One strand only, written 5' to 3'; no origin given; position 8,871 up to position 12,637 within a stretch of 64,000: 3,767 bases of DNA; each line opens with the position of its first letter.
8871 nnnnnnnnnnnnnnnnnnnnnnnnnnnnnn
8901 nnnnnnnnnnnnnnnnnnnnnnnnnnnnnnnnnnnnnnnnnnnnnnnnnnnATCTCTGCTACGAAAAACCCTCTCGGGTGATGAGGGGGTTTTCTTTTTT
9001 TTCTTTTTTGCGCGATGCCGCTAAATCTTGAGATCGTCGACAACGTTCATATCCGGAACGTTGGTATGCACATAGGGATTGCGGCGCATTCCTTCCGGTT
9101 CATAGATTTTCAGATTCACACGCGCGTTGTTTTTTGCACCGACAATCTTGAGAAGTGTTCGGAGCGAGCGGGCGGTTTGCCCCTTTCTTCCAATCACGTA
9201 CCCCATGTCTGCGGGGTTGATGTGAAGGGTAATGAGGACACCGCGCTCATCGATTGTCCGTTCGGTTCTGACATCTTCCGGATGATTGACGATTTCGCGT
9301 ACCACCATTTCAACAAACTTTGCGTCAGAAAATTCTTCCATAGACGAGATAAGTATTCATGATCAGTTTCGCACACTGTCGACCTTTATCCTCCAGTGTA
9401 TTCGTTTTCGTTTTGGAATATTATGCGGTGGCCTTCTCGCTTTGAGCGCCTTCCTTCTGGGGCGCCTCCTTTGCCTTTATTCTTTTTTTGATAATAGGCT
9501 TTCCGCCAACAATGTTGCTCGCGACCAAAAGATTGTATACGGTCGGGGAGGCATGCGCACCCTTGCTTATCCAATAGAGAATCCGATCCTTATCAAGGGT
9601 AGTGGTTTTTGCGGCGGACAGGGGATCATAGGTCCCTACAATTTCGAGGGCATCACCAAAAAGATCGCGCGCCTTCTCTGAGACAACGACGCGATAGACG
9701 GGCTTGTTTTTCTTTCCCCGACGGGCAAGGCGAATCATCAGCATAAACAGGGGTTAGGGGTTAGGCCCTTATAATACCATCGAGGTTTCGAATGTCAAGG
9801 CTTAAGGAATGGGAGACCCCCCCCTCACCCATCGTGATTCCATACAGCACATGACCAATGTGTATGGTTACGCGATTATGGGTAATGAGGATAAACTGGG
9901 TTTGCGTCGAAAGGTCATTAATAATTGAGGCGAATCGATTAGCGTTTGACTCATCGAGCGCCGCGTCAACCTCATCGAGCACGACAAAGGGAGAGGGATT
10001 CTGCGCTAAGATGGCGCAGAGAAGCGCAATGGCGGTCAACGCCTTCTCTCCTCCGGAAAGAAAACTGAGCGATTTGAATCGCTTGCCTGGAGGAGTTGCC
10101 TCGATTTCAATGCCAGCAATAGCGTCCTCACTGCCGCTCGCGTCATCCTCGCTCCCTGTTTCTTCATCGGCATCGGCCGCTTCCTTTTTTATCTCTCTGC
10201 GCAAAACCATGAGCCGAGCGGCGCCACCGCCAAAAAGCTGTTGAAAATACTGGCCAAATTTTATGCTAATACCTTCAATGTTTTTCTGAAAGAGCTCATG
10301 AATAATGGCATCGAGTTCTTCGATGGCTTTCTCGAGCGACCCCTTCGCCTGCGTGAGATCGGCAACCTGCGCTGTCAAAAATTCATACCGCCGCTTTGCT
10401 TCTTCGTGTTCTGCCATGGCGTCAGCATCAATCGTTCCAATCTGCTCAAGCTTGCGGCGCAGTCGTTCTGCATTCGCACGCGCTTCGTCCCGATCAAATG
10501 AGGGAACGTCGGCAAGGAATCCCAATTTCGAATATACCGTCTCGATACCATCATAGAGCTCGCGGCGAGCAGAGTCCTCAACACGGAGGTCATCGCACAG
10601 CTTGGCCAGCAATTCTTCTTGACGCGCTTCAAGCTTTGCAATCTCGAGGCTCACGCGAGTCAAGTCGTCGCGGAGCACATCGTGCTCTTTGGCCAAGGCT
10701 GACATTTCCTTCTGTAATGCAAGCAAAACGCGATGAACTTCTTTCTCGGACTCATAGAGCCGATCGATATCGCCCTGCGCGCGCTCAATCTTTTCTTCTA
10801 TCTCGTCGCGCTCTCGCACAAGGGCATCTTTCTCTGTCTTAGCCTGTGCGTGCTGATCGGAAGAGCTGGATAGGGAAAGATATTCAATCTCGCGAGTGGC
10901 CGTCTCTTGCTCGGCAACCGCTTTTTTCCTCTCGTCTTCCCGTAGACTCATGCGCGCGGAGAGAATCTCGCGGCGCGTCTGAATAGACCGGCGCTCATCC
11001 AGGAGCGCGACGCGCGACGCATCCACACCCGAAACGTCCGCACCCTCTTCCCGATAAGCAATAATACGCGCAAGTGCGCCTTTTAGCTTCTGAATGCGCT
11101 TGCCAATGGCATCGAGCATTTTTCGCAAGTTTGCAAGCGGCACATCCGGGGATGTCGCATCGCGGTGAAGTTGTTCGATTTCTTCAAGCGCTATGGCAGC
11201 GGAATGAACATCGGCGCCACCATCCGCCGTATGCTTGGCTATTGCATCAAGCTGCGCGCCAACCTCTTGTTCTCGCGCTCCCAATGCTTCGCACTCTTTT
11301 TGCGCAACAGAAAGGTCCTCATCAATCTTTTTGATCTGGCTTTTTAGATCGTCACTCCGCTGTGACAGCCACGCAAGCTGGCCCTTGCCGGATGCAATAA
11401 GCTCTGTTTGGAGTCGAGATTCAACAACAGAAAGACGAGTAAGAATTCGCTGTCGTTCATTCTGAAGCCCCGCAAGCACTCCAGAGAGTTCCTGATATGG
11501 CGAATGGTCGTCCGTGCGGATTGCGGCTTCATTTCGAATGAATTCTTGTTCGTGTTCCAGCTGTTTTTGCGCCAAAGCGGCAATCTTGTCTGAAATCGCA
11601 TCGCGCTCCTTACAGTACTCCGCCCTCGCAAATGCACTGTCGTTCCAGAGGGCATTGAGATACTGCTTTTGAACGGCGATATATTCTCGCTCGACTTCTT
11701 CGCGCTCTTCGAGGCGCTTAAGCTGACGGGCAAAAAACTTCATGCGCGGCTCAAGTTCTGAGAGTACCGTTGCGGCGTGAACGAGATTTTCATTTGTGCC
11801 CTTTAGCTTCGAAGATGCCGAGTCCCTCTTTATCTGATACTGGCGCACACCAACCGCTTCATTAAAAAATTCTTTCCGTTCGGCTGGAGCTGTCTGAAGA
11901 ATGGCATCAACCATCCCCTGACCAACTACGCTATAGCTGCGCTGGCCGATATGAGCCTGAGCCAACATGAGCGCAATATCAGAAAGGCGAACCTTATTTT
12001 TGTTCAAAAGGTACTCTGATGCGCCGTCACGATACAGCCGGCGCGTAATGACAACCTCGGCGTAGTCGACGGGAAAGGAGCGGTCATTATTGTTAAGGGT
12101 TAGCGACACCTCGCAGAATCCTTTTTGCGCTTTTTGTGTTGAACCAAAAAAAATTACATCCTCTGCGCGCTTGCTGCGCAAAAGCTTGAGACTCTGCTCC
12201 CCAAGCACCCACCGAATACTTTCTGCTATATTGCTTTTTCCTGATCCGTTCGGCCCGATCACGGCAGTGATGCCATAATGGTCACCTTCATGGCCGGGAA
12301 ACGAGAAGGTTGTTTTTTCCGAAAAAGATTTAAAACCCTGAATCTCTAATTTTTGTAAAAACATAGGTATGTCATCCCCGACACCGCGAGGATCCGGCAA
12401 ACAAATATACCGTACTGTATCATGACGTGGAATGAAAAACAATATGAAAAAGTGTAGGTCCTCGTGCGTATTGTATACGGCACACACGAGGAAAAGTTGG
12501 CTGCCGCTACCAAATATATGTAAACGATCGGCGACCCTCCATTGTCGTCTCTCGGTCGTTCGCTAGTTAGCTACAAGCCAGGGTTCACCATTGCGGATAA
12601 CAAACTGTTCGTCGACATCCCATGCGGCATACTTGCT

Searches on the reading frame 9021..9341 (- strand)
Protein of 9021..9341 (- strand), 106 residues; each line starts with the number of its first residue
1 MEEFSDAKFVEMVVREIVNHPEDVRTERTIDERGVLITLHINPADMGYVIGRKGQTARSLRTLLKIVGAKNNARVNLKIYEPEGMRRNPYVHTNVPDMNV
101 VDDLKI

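Call 33: search_protein_families(library=pfam, proteins=[window:9021-9341:-])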
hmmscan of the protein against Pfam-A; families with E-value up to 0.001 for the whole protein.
window:9021-9341:- (106 aa): 2 families
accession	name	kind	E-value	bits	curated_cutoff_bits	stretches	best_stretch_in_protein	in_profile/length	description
PF13083.13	KH_KhpA-B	-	6.2e-22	77.7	32.1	1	8-79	2-73/73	KhpA/KhpB, KH domain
PF07650.23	KH_2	-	8.9e-05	22.7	22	1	37-81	27-72/78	KH domain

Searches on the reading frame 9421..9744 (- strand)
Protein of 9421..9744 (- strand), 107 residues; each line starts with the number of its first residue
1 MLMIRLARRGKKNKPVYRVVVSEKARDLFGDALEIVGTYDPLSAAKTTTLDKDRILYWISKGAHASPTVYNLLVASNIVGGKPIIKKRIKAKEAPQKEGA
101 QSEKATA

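Call 33: search_protein_families(library=pfam, proteins=[window:9421-9738:-])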
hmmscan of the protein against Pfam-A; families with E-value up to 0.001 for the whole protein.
window:9421-9738:- (105 aa): 1 family
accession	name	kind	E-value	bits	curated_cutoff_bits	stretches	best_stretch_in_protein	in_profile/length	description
PF00886.24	Ribosomal_S16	-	2.9e-17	62.8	27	1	6-64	1-62/62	Ribosomal protein S16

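Call 72: find_homologous_proteins(query=window:9421-9744:-, max_evalue=1e-20)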
Query window:9421-9744:- (107 aa): 50 proteins with E <= 1e-20 among 64 candidates.
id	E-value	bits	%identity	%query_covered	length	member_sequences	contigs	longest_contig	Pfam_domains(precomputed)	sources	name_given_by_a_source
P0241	1.4e-61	223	100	100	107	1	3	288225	PF00886.25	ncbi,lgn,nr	ncbi:30S ribosomal protein S16 [Candidatus Uhrbacteria bacterium]|nr:30S ribosomal protein S16 [Cand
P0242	5.0e-51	189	85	100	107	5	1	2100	PF00886.25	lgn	-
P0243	1.8e-41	158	83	76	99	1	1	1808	PF00886.25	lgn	-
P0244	4.2e-41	157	83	76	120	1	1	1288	PF00886.25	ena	-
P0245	2.7e-40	154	80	76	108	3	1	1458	PF00886.25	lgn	-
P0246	9.9e-40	153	79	76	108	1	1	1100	PF00886.25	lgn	-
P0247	5.8e-39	150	69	100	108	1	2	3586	PF00886.25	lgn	-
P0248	3.9e-38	147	66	100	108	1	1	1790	PF00886.25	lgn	-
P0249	7.1e-38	147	68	100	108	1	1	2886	PF00886.25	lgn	-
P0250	2.1e-37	145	69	97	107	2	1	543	PF00886.25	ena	-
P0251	1.0e-35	140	71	87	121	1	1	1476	PF00886.25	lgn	-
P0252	5.1e-35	137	73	74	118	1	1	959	PF00886.25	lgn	-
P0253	1.4e-34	136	67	89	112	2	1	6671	PF00886.25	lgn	-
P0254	3.0e-34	135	68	96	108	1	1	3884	PF00886.25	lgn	-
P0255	3.2e-34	135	74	76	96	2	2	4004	PF00886.25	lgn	-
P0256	1.1e-33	133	74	72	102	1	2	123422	PF00886.25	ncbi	-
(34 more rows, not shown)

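Call 73: find_encoding_contigs(protein=P0242, flank=2000, max_places=2)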
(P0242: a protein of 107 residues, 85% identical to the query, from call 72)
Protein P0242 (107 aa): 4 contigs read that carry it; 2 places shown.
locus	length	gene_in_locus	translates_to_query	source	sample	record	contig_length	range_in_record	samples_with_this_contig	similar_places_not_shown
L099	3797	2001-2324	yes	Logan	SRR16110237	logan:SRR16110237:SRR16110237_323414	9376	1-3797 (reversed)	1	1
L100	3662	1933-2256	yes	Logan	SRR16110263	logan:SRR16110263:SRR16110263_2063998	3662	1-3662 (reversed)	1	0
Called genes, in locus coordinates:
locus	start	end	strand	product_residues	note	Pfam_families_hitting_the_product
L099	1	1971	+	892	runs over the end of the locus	PF13175:AAA_15, PF00005:ABC_tran (faint), PF02463:SMC_N, PF13476:AAA_23, PF13304:AAA_21 (weak)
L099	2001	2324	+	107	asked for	PF00886:Ribosomal_S16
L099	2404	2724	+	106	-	PF13083:KH_KhpA-B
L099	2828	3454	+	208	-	PF01746:tRNA_m1G_MT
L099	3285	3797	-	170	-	?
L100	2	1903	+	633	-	?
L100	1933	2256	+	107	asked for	PF00886:Ribosomal_S16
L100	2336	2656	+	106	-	PF13083:KH_KhpA-B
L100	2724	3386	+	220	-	PF01746:tRNA_m1G_MT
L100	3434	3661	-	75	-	?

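Call 74: find_encoding_contigs(protein=P0256, flank=10000, max_places=1)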
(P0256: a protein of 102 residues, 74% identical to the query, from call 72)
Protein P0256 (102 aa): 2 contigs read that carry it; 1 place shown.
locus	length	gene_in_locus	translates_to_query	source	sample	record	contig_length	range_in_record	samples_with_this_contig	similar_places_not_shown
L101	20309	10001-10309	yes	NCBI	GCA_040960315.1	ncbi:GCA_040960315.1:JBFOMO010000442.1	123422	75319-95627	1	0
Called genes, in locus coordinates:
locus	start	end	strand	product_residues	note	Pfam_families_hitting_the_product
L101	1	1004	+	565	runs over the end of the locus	PF00211:Guanylate_cyc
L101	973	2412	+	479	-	PF01553:Acyltransferase, PF00702:Hydrolase, PF12710:HAD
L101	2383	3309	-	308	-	PF13793:Pribosyltran_N, PF14572:Pribosyl_synth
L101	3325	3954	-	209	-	PF00156:Pribosyltran, PF14681:UPRTase (weak), PF15609:PRTase_2 (faint)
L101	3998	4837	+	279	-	-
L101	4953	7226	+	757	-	-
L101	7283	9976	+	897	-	PF02463:SMC_N, PF13476:AAA_23, PF13304:AAA_21 (weak)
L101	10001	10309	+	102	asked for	PF00886:Ribosomal_S16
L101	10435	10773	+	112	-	PF13083:KH_KhpA-B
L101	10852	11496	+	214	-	PF01746:tRNA_m1G_MT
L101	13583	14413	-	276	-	-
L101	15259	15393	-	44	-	-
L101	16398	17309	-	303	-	PF00483:NTP_transferase, PF12804:NTP_transf_3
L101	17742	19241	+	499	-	PF02074:Peptidase_M32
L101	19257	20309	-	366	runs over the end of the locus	PF02812:ELFV_dehydrog_N, PF00208:ELFV_dehydrog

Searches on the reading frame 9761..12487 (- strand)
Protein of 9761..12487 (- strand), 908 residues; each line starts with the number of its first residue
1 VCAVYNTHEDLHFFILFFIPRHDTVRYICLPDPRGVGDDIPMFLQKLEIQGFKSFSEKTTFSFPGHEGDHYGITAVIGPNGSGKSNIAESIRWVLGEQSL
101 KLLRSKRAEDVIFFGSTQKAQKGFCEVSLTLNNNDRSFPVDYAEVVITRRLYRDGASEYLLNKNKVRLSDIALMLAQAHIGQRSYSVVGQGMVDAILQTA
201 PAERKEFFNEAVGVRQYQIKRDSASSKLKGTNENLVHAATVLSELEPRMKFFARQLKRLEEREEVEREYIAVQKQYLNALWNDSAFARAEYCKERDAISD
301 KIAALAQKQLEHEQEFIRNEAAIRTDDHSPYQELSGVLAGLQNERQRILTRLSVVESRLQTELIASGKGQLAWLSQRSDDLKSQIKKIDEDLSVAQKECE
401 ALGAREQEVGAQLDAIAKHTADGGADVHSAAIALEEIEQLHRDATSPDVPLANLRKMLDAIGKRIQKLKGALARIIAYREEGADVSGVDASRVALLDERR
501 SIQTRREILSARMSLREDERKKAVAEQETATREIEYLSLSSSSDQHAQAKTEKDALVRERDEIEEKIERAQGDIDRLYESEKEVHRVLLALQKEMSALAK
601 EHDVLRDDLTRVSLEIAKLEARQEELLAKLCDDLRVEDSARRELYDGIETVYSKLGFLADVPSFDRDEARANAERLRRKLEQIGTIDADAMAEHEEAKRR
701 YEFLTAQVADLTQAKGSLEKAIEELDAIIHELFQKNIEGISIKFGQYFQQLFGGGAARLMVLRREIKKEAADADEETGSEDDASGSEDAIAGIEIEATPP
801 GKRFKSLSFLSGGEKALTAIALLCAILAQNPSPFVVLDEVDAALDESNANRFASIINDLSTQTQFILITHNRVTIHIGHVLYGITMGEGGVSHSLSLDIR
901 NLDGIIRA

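Call 33: search_protein_families(library=pfam, proteins=[window:9761-12487:-])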
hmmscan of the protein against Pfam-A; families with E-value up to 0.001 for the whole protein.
window:9761-12487:- (908 aa): 6 families
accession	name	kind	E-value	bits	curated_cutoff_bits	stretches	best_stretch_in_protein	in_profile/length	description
PF02463.25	SMC_N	-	7.8e-65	218.8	40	1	43-892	1-219/220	RecF/RecN/SMC N terminal domain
PF13476.12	AAA_23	-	1.5e-13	52.3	27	1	46-293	1-177/201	AAA domain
PF13304.12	AAA_21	-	1.6e-13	51.9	27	2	787-871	220-299/304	AAA domain, putative AbiEii toxin, Type IV TA system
PF13175.12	AAA_15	-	2.5e-08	34.4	32.1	1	42-282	1-181/374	AAA ATPase domain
PF00005.33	ABC_tran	-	0.00014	22.9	25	0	73-92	13-32/137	ABC transporter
PF13401.12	AAA_22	-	0.00017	22.3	27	0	821-871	73-124/130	AAA domain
